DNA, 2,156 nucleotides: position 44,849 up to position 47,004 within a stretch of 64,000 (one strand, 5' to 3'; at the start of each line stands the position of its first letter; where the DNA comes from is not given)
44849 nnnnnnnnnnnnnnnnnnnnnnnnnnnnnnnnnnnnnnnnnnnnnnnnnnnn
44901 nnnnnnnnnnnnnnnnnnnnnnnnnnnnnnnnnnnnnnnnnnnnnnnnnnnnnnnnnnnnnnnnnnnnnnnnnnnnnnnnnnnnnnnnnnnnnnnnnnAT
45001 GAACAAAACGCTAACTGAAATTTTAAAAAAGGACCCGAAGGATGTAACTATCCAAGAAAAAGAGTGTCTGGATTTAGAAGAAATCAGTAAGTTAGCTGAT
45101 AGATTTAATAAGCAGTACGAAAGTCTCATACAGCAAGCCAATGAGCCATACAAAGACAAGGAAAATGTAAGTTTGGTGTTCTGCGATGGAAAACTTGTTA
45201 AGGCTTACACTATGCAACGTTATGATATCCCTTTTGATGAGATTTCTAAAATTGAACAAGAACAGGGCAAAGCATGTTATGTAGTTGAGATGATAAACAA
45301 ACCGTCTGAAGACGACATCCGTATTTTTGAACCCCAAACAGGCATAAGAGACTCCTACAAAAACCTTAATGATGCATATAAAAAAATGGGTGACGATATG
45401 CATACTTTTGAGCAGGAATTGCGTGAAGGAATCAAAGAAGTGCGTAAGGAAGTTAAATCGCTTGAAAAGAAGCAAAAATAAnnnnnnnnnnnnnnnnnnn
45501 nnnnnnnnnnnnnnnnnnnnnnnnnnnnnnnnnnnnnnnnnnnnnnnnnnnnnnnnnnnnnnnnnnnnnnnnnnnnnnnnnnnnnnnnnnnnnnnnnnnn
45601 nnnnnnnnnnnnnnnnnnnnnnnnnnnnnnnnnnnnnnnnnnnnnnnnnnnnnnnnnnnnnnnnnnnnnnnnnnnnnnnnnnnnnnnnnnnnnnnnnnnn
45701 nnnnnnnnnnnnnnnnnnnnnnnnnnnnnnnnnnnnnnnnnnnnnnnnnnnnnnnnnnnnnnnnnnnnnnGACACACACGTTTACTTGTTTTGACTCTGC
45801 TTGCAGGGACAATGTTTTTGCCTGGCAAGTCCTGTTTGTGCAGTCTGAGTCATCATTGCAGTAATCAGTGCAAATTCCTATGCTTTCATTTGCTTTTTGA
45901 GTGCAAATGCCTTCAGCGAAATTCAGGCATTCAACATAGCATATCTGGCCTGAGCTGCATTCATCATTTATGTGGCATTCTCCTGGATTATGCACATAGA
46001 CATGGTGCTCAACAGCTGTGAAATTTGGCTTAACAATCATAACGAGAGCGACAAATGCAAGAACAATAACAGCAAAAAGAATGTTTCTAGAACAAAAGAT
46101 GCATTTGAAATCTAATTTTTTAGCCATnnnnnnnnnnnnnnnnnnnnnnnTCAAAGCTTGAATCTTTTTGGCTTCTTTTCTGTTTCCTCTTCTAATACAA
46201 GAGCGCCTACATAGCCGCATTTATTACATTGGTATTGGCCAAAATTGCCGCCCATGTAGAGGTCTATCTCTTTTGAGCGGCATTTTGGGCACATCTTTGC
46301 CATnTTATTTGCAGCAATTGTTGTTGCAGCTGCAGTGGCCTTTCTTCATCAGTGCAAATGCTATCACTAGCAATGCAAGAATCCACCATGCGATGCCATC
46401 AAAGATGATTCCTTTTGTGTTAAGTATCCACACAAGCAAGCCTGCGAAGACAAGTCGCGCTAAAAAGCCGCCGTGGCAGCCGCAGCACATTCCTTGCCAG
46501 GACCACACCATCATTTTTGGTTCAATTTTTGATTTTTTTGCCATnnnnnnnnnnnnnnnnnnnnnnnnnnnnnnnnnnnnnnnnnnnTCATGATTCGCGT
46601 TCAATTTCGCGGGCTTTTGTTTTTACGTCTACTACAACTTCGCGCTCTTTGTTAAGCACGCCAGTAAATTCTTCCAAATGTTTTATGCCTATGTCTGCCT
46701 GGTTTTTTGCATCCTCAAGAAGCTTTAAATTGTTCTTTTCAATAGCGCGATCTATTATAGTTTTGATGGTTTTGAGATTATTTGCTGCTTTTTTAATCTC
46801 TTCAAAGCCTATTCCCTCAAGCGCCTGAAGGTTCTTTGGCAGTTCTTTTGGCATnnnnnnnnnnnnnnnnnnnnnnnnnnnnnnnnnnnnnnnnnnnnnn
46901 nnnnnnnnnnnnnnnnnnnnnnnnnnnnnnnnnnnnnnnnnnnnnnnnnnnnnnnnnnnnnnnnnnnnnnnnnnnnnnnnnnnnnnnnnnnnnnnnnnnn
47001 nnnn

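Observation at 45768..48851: Cluster of secreted Cys-rich mini-proteins, a Cys-motif membrane protein and a zinc-ribbon micro-gene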

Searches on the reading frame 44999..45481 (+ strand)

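Call 7: search_protein_families(library=pfam, max_evalue=0.1, proteins=[window:44999-45481:+])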
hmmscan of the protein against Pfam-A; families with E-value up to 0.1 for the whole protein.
window:44999-45481:+ (160 aa): 3 families
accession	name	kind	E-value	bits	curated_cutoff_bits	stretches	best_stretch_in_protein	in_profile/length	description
PF17832.7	Pre-PUA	-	0.015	16.3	23.5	1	17-80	6-69/86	Pre-PUA-like domain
PF04108.17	ATG17_like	-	0.029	14.3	43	0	113-150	118-155/355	Autophagy protein ATG17-like domain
PF18443.6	Tli4_N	-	0.057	14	26.5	0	81-152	51-122/138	Tle cognate immunity protein 4 N-terminal domain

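Call 72: search_protein_families(library=phrogs, max_evalue=0.001, proteins=[window:44999-45481:+])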
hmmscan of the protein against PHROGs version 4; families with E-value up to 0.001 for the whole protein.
window:44999-45481:+ (160 aa): 0 families

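Call 85: search_protein_families(library=padloc, max_evalue=0.01, proteins=[window:44999-45481:+])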
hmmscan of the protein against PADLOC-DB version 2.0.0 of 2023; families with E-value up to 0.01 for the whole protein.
window:44999-45481:+ (160 aa): 0 families

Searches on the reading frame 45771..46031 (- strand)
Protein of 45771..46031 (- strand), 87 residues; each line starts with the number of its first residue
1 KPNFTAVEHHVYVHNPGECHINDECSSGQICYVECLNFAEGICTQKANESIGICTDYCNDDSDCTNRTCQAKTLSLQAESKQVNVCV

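Call 79: search_solved_structures(query=window:45771-46031:-, max_evalue=10)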
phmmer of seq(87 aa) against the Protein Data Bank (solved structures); distinct sequences matched with E-value up to 10: 2.
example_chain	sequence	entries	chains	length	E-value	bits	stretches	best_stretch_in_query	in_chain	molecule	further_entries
2l1q_A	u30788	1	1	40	0.39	14.1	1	57-78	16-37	Liver-expressed antimicrobial peptide 2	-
3k7y_A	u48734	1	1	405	0.48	13.8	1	37-64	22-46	Aspartate aminotransferase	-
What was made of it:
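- The P_A ectodomain has a very weak hit to an antimicrobial peptide (LEAP-2, E=0.39; call 79), which is not significant.
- Tried and rejected: PDB sequence search gave only noise (call 79).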

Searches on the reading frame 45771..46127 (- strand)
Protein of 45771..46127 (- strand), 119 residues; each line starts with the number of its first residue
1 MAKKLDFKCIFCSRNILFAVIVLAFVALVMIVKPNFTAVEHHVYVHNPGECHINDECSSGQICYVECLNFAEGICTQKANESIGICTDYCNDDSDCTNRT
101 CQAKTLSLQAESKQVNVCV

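Call 7: search_protein_families(library=pfam, max_evalue=0.1, proteins=[window:45771-46127:-])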
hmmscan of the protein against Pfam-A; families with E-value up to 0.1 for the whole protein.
seq(119 aa): 2 families
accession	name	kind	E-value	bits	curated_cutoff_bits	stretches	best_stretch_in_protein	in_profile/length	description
PF02977.21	CarbpepA_inh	-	0.02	15.1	25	1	82-102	4-25/46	Carboxypeptidase A inhibitor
PF18943.6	DUF5690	-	0.058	12.7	25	1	8-45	227-264/382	Family of unknown function (DUF5690)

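Call 9: find_homologous_proteins(query=window:45771-46127:-, max_evalue=0.01)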
Query seq(119 aa) (119 aa): 1 proteins with E <= 0.01 among 4 candidates.
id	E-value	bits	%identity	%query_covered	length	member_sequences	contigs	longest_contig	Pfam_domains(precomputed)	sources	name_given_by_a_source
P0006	1.4e-74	265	100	100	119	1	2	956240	-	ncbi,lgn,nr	ncbi:MAG: hypothetical protein PHC66_05170 [Candidatus Nanoarchaeia archaeon]|nr:hypothetical protei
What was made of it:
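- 45768..46127 (-): P_A: 119-aa orphan with a TM segment (residues ~16-34) and an 87-residue ectodomain carrying 10 Cys. It fills a variable slot behind the operon's last shared ribosome-binding site. Its only match among 5.8 billion clusters is itself (call 9).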

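Call 23: search_protein_families(library=ncbifam, max_evalue=1, proteins=[P0006])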
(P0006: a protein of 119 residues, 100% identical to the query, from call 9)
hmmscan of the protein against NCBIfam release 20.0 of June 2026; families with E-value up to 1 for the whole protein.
P0006 (119 aa): 1 family
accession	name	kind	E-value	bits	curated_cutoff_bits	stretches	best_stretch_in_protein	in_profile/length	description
TIGR04201.1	Myxo_Cys_RPT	repeat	0.014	15.5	25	2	48-63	2-17/22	Cys-rich repeat-containing protein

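Call 39: find_related_loci(query=window:45771-46127:-, collection=genome_contigs, flank=8000)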
Query seq(119 aa) (119 aa) in genome_contigs; peptide patterns used: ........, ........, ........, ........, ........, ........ (x = any residue, [..] = any of these).
62 stretches matched a pattern, but none encodes a relative of the query by tblastn (E <= 1e-3).

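Call 52: find_encoding_contigs(protein=P0006, flank=10000, max_places=3)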
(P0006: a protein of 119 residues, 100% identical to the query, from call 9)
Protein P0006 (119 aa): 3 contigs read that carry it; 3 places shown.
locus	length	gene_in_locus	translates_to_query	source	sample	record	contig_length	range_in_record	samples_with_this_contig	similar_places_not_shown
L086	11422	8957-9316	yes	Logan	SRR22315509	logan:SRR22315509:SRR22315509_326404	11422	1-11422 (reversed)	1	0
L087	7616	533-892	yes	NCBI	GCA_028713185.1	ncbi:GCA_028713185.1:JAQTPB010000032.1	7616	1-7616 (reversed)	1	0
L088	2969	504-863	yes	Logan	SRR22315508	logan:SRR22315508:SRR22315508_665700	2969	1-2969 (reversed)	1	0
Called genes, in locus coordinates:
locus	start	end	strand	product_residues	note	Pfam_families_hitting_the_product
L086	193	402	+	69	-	-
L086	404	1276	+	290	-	-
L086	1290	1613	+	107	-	-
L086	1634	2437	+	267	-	PF18915:DUF5667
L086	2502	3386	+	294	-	PF01978:TrmB (weak), PF12802:MarR_2 (weak), PF13412:HTH_24 (faint), PF24034:DUF7343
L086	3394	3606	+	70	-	PF13275:S4_2, PF01479:S4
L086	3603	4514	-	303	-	PF02906:Fe_hyd_lg_C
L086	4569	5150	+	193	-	-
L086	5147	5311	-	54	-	-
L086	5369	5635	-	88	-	-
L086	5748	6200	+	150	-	-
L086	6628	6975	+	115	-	-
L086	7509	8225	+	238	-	PF12802:MarR_2 (weak)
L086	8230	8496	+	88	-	-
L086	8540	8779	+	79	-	-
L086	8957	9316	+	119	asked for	-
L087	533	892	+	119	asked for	-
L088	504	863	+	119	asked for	-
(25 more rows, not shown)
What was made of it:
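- It was called as a gene in three assemblies (call 52).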

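Call 58: predict_structure(protein=window:45771-46127:-)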
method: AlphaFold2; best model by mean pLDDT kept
length: 119 residues; sequences in the alignment: 1
mean_pLDDT: 60.1   pTM: 0.34
mean pLDDT of the five models: 60.1, 55.7, 51.8, 47.3, 46.2
residues with pLDDT >= 90: 0; 70-90: 32; 50-70: 55; < 50: 32
segments of 3 or more residues with pLDDT < 50: 1-3, 38-47, 57-64, 108-111
pLDDT, mean of each block of 10 residues (from residue 1): 51 70 78 53 45 53 48 53 64 80 61 64
secondary structure, 60 per line:
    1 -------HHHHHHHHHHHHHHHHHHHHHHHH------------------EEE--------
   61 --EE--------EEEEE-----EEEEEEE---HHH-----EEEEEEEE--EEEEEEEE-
elements in order: H8-31 E50-52 E73-77 E83-89 E101-108 E111-118
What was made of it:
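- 45768..46127 (-): The single-sequence AlphaFold2 model has pLDDT 60 and is not usable (call 58).
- AlphaFold2 gives pLDDT 60 (call 58).
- Tried and rejected: Single-sequence AlphaFold2 gave pLDDT 60, so no fold search was run on it (call 58).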

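Call 72: search_protein_families(library=phrogs, max_evalue=0.001, proteins=[P0006])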
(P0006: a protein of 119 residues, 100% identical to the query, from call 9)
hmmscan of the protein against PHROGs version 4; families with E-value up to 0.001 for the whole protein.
P0006 (119 aa): 0 families

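Call 75: find_related_loci(query=window:45771-46127:-, collection=viral_contigs, flank=3000)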
Query seq(119 aa) (119 aa) in viral_contigs; peptide patterns used: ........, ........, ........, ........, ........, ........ (x = any residue, [..] = any of these).
12 stretches matched a pattern, but none encodes a relative of the query by tblastn (E <= 1e-3).
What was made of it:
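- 45768..46127 (-): Nothing in GTDB genomes or viral contigs (calls 39, 75).
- It has no homolog anywhere (calls 9, 39, 75).
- Tried and rejected: None in the 5.8-billion-cluster search, GTDB genomes or viral contigs (calls 9, 39, 75).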

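Call 85: search_protein_families(library=padloc, max_evalue=0.01, proteins=[P0006])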
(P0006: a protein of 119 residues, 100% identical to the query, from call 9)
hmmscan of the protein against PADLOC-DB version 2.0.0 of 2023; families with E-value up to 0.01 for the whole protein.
P0006 (119 aa): 0 families

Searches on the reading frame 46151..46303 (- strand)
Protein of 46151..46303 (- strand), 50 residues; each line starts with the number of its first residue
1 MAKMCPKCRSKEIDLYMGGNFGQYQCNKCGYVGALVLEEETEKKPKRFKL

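Call 7: search_protein_families(library=pfam, max_evalue=0.1, proteins=[window:46154-46303:-])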
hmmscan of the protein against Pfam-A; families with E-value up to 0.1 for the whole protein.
seq(50 aa): 11 families
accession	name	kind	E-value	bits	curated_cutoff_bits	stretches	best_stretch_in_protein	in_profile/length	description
PF12760.12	Zn_ribbon_IS1595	-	0.00034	21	25.4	1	5-31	21-45/46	Transposase zinc-ribbon domain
PF09723.15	Zn_ribbon_8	-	0.0079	16.6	34.4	0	23-31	5-14/41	Zinc ribbon domain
PF01873.23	eIF-5_eIF-2B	-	0.0096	16.3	27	1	4-30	89-115/117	Domain found in IF2B/IF5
PF13453.11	Zn_ribbon_TFIIB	-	0.012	15.5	22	1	4-30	1-26/41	Transcription factor zinc-finger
PF01096.23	Zn_ribbon_TFIIS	-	0.015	15.6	21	0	4-13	2-11/39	Transcription factor S-II (TFIIS)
PF14354.12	Lar_restr_allev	-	0.018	15.7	28.6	1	3-39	4-40/58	Restriction alleviation protein Lar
PF07282.18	Cas12f1-like_TNB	-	0.026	15.1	26.3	1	3-32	29-49/60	Cas12f1-like, TNB domain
PF12172.15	zf-ChsH2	-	0.06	13.6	23.2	0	4-13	27-36/37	ChsH2, rubredoxin-like zinc ribbon domain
PF18073.7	Zn_ribbon_LapB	-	0.078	13.1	25.7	0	24-33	1-10/28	Rubredoxin metal binding domain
PF21349.2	RUBY_RBDX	-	0.078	12.9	26.5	0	24-32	1-9/30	Rubrerythrin, rubredoxin-like domain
PF08271.17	Zn_Ribbon_TF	-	0.094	12.7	29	0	4-32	2-28/43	TFIIB zinc-binding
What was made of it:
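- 46151..46303 (-): 50-aa zinc-ribbon protein (CPKC-x18-CNKC), joined to the membrane-protein gene by TAA-T-ATG. The best Pfam hit, Zn_ribbon_IS1595, has E=3.4e-4 and 21 bits, below its 25.4 cut-off (call 7).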

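Call 23: search_protein_families(library=ncbifam, max_evalue=1, proteins=[window:46154-46303:-])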
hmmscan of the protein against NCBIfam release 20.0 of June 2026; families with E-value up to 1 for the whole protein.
seq(50 aa): 14 families
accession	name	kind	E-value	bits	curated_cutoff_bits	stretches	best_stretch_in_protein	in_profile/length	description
TIGR01384.1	TFS_arch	equivalog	0.0013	19.4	64.75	1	3-41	1-34/101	transcription factor S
TIGR02605.1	CxxC_CxxC_SSSS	subfamily_domain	0.0043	17.1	31.3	0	23-31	5-13/52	FmdB family zinc ribbon protein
NF003058.0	PRK03976.1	equivalog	0.0085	16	87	1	4-32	38-63/91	50S ribosomal protein L37ae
TIGR02443.1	TIGR02443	equivalog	0.011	15.5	49.45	1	4-33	11-41/59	YheV family putative zinc ribbon protein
NF001669.0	PRK00432.1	equivalog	0.019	14.9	54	1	3-32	27-52/58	30S ribosomal protein S27ae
NF047723.1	TransFacS4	equivalog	0.033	14.7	120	1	3-32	2-26/90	transcription factor S4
NF047912.1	ECs_2282_CxxC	subfamily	0.037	13.9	37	1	5-32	5-36/60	ECs_2282 family putative zinc-binding protein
TIGR02642.1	phage_xxxx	hypoth_equivalog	0.037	13.7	101.4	1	3-43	182-217/267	TIGR02642 family protein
TIGR00340.1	zpr1_rel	hypoth_equivalog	0.066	12.7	117.95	1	23-49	28-53/163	zinc finger protein ZPR1 homolog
NF002015.0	PRK00819.1-5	equivalog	0.09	12.3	279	1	19-48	11-40/210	RNA 2'-phosphotransferase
TIGR04165.1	methano_modCys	hypoth_equivalog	0.095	13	60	0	3-32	8-45/50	TIGR04165 family Cys-rich peptide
NF001605.0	PRK00398.1-2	equivalog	0.11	12.4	63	0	1-10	17-26/43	DNA-directed RNA polymerase subunit P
NF011481.0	PRK14890.1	equivalog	0.14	12.2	61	1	4-33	29-60/61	putative Zn-ribbon RNA-binding protein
NF041205.1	VdcD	equivalog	0.17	11.8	30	1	5-32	1-32/70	non-oxidative hydroxyarylic acid decarboxylases subunit D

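Call 85: search_protein_families(library=padloc, max_evalue=0.01, proteins=[window:46151-46303:-])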
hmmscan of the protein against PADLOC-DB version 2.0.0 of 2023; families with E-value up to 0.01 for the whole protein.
window:46151-46303:- (50 aa): 0 families

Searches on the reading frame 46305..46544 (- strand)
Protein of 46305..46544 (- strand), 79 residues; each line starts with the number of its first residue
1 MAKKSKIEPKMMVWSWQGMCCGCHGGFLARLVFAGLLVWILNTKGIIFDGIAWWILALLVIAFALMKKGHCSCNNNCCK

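Call 7: search_protein_families(library=pfam, max_evalue=0.1, proteins=[window:46308-46544:-])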
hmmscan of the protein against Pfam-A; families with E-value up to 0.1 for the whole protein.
seq(79 aa): 0 families

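Call 14: find_homologous_proteins(query=window:46308-46544:-, max_evalue=0.01)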
Query seq(79 aa) (79 aa): 3 proteins with E <= 0.01 among 12 candidates.
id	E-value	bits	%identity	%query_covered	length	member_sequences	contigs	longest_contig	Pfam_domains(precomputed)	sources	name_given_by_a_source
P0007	1.5e-36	142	84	100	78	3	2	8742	-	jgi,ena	-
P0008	1.5e-30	122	72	92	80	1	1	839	-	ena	-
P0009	8.9e-27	110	71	89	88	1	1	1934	-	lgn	-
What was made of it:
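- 46305..46544 (-): 79-aa membrane protein with two hydrophobic spans. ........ lies before span 1 and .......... after span 2. Both ends are Lys-rich, so both Cys/His clusters are inferred to face the cytoplasm. Only 3 homologs (71-84% identity) among 5.8 billion clusters (call 14).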

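Call 15: find_encoding_contigs(protein=P0007, flank=6000, max_places=4)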
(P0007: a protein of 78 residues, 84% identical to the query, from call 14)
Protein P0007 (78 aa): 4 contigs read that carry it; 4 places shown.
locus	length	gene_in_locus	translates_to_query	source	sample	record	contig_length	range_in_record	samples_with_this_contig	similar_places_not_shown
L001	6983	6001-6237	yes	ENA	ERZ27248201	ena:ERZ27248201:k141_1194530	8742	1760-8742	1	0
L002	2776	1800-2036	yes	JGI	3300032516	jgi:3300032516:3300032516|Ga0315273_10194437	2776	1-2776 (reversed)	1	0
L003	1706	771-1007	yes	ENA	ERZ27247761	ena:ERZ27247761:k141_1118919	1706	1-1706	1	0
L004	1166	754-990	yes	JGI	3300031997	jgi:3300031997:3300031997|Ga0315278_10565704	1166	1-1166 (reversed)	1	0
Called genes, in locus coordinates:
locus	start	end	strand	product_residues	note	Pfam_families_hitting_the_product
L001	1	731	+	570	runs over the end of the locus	PF13431:TPR_17 (faint), PF00515:TPR_1 (faint), PF07719:TPR_2 (faint), PF13181:TPR_8 (faint), PF13371:TPR_9 (faint), PF13414:TPR_11 (faint), PF13428:TPR_14 (faint), PF13432:TPR_16 (faint)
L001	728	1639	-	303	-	PF02906:Fe_hyd_lg_C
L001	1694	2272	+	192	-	-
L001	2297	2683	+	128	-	-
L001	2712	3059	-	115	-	-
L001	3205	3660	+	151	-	-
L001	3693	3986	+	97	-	-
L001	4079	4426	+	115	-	-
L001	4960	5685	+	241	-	PF12802:MarR_2 (weak)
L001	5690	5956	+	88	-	-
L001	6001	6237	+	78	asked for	-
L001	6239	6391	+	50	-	-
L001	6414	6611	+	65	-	-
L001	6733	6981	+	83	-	?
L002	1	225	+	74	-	?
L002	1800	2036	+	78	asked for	-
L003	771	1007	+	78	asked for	-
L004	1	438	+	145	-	?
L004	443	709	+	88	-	-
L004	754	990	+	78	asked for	-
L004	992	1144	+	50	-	-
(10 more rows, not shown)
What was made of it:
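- The operon is conserved in L001-L004 (call 15).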

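Call 23: search_protein_families(library=ncbifam, max_evalue=1, proteins=[P0007])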
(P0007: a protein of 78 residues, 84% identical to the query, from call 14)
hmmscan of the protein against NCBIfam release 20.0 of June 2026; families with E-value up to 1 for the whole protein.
P0007 (78 aa): 0 families

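Call 64: find_related_loci(query=A5, collection=metagenome_contigs, flank=4000)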
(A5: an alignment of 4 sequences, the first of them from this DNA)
Query A5 (79 aa) in metagenome_contigs; peptide patterns used: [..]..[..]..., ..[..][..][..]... (x = any residue, [..] = any of these).
495 stretches matched a pattern; 1 encode a relative of the query (tblastn E <= 1e-3); 1 distinct loci.
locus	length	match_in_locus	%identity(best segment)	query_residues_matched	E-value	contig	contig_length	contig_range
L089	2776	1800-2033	84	1-79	2e-40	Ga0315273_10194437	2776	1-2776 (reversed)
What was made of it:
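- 46305..46544 (-): The metagenome scan adds nothing new (call 64).
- Closest known: MerF-type small mercury transporters. Different: The family is confined to a few close relatives (calls 14, 64).
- Tried and rejected: The metagenome scan returned only an already known contig (call 64).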

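Call 80: search_solved_structures(query=A5, max_evalue=10)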
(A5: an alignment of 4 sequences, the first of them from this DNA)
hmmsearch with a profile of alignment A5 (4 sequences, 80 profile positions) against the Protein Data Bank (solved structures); distinct sequences matched with E-value up to 10: 2.
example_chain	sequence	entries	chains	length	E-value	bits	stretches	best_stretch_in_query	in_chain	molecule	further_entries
7pi0_Z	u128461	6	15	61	4.1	10.7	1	33-63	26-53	Photosystem II reaction center protein Z | PsbZ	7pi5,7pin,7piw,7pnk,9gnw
7eu3_D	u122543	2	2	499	7.6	9.9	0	33-72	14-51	NAD(P)H-quinone oxidoreductase chain 4, chloroplastic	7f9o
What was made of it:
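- Tried and rejected: The PDB profile search gave noise (call 80).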

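Call 85: search_protein_families(library=padloc, max_evalue=0.01, proteins=[window:46305-46544:-])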
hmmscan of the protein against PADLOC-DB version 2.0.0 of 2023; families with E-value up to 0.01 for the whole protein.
window:46305-46544:- (79 aa): 0 families

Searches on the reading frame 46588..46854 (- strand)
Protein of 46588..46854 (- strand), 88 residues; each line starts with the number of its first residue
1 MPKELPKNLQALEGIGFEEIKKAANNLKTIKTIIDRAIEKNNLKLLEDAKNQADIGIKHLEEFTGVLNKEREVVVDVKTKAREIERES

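Call 7: search_protein_families(library=pfam, max_evalue=0.1, proteins=[window:46591-46854:-])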
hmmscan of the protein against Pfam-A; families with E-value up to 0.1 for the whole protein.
seq(88 aa): 1 family
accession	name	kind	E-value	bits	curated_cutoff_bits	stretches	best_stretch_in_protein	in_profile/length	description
PF01093.22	Clusterin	-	0.078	12.4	23.6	1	18-73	15-72/430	Clusterin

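Call 23: search_protein_families(library=ncbifam, max_evalue=1, proteins=[window:46591-46854:-])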
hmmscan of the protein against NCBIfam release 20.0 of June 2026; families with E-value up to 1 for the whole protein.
seq(88 aa): 1 family
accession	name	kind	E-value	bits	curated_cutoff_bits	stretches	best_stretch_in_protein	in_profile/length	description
NF058596.1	CJJ1420_fam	subfamily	0.055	12.5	600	1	17-69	109-160/596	O-methyl phosphoramidate transferase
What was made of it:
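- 46588..46854 (-): 88-aa charged protein, second gene. It starts 4 nt after the MarR-like stop codon. No family (calls 7, 23).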

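Call 85: search_protein_families(library=padloc, max_evalue=0.01, proteins=[window:46588-46854:-])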
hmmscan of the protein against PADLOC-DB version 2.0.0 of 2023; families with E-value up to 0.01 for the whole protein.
window:46588-46854:- (88 aa): 0 families
